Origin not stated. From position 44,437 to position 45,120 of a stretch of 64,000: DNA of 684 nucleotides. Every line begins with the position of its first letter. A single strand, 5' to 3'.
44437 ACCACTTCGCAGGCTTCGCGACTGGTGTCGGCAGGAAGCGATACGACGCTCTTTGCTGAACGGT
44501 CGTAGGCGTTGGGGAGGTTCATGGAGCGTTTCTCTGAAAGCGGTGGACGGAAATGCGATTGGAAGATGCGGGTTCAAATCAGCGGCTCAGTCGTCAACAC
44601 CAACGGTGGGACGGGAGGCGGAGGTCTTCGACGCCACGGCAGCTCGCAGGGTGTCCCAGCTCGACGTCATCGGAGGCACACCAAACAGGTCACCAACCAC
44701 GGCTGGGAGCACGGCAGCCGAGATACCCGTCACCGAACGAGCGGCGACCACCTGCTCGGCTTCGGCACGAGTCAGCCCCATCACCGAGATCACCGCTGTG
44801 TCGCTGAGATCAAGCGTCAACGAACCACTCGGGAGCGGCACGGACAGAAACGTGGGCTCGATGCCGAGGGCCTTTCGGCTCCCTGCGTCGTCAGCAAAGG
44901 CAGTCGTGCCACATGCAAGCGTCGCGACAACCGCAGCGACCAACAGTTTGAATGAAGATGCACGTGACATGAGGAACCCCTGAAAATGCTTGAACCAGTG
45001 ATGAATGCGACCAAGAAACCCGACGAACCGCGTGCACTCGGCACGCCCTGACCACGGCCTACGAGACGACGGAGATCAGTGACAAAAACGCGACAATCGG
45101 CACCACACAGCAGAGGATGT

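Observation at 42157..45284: Candidate undescribed sigma54-driven surface/signalling module: small TM peptide, secreted protein, two pseudo-receivers, PEP-CTERM protein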

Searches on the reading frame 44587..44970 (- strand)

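Call 3: search_protein_families(library=pfam, proteins=[window:44587-44970:-], max_evalue=0.1)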
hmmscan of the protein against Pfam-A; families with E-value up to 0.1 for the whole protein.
window:44587-44970:- (127 aa): 0 families

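Call 4: search_protein_families(library=ncbifam, proteins=[window:44587-44970:-], max_evalue=0.1)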
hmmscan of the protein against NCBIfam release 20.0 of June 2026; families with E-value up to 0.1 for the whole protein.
window:44587-44970:- (127 aa): 1 family
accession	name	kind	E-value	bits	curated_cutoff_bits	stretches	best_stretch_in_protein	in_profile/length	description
TIGR00652.1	DapF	equivalog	0.019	14.4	114.65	1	16-63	210-256/270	diaminopimelate epimerase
